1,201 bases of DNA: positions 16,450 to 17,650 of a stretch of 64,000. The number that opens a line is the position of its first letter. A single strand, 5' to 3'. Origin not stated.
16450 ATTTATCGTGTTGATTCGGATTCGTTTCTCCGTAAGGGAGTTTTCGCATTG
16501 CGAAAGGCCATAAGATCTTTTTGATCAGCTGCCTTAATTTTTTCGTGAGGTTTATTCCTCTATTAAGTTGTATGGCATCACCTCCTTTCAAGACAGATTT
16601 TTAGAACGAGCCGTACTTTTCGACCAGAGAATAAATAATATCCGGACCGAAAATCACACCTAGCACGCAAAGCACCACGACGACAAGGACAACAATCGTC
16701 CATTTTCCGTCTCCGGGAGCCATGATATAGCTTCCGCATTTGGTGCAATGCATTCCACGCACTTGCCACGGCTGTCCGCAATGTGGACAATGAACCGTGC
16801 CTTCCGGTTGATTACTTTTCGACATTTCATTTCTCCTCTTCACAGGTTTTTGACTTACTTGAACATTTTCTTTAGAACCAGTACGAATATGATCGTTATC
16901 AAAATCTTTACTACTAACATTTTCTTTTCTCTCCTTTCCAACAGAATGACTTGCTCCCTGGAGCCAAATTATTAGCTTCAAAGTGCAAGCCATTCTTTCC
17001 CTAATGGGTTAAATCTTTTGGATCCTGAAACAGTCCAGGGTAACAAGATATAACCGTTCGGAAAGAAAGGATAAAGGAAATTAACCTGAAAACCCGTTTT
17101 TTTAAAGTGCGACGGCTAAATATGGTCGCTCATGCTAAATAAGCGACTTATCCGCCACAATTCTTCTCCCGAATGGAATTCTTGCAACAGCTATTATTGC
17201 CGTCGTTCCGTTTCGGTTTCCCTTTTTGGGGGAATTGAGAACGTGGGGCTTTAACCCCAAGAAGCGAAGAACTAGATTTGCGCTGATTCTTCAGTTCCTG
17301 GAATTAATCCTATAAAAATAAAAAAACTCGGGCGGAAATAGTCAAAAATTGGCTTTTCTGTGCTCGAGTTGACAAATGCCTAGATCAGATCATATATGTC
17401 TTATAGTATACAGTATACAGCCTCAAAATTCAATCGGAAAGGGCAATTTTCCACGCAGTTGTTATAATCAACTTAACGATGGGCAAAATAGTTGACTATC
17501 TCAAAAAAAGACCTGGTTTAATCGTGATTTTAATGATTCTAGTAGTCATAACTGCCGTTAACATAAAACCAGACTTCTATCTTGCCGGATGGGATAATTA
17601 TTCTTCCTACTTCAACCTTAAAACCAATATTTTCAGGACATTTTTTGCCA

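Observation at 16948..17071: A ~124-nt structured RNA-like motif occurs twice, each time leading a cassette of small membrane, lipoprotein and secreted genes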

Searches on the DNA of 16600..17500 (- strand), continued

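Call 84: search_with_rna_model(model_id=R2, sources=[window, L007, L010, L012, L014, L015, L016, L017, L018, L019, L020, L021, L022, L023, L025, L026, L030, L031, L033, L036, L038, L039], max_evalue=0.0000021, make_alignment=true)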
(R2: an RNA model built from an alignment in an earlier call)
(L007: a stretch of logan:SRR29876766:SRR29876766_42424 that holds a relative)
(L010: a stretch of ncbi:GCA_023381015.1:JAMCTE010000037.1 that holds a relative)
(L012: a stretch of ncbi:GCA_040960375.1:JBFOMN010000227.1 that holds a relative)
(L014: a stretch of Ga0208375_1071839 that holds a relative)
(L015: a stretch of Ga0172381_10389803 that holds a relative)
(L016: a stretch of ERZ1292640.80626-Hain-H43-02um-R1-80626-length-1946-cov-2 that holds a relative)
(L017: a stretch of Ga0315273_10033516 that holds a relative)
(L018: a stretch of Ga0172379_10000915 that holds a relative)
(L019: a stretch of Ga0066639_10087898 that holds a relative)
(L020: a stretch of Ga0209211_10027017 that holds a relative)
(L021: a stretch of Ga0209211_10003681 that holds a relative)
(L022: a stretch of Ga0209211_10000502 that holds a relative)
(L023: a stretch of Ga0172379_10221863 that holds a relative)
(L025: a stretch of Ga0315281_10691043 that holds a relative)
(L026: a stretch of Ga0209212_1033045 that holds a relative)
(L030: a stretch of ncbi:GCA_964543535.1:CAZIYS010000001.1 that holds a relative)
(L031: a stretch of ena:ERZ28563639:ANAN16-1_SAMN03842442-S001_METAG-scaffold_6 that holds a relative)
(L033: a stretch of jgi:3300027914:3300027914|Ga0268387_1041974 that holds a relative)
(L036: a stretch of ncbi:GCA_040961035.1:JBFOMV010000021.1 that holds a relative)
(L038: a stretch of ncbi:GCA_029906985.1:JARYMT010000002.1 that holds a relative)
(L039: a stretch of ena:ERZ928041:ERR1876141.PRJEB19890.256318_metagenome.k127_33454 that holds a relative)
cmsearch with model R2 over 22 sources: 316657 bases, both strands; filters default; matches with E-value up to 0.0000021: 20.
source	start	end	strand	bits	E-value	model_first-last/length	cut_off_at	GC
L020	4767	4872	-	114.2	8.2e-22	1-108/108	no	0.39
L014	224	330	+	111.7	2.9e-21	1-108/108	no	0.35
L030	1448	1553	+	111.5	3.1e-21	1-108/108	no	0.38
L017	6349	6455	-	109.2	9.6e-21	1-108/108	no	0.37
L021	193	299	-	108.4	1.4e-20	1-108/108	no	0.41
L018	5383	5491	-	108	1.7e-20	1-108/108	no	0.35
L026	2795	2901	+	107.9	1.8e-20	1-108/108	no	0.38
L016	355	463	-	107.6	2.2e-20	1-108/108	no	0.37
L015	423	528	-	104.4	1e-19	1-108/108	no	0.44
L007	2689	2797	+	100.7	6.3e-19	1-108/108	no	0.4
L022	12750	12859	+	99.7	1.1e-18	1-108/108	no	0.38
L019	527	637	-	98.6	1.8e-18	1-108/108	no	0.34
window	25159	25281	-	94.1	1.6e-17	1-108/108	no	0.42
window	16948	17071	-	94.1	1.7e-17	1-108/108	no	0.42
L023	913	1040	-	93.6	2.1e-17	1-108/108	no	0.41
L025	147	253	+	88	3.4e-16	1-108/108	no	0.35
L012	4465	4623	+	81.3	9.2e-15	1-108/108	no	0.42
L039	3910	4034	+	64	4.7e-11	1-108/108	no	0.34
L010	179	250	+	54.7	4.7e-09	1-108/108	no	0.36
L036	4039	4139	+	42.5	2e-06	1-108/108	no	0.44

Alignment A6: 20 matches aligned to the model, 182 columns, each read 5' to 3' on its own strand. Consensus structure (alignment columns), stored with it:
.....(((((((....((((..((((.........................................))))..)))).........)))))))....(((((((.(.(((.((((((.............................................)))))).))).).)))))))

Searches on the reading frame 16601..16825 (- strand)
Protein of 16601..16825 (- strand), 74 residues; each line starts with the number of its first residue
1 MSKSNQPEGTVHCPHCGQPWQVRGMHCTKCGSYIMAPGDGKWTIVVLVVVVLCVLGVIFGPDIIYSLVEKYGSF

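Call 16: search_protein_families(library=pfam, proteins=[window:16601-16825:-], max_evalue=0.01)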
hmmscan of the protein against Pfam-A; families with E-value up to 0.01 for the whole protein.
window:16601-16825:- (74 aa): 5 families
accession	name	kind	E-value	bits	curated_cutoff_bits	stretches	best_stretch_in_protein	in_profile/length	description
PF22747.2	Zn_ribbon_DUF2089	-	2.3e-05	24.8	27.6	1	13-34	1-22/32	DUF2089 zinc ribbon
PF13248.11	Zn_ribbon_3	-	0.00039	20.2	27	1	10-32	2-24/26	zinc-ribbon domain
PF01155.25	HypA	-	0.0015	19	28.9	1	6-41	66-103/112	Hydrogenase/urease nickel incorporation, metallochaperone, hypA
PF12773.13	DZR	-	0.0017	18.9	27.3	1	12-31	14-31/45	Double zinc ribbon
PF12172.15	zf-ChsH2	-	0.0082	16.4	23.2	0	22-35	9-22/37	ChsH2, rubredoxin-like zinc ribbon domain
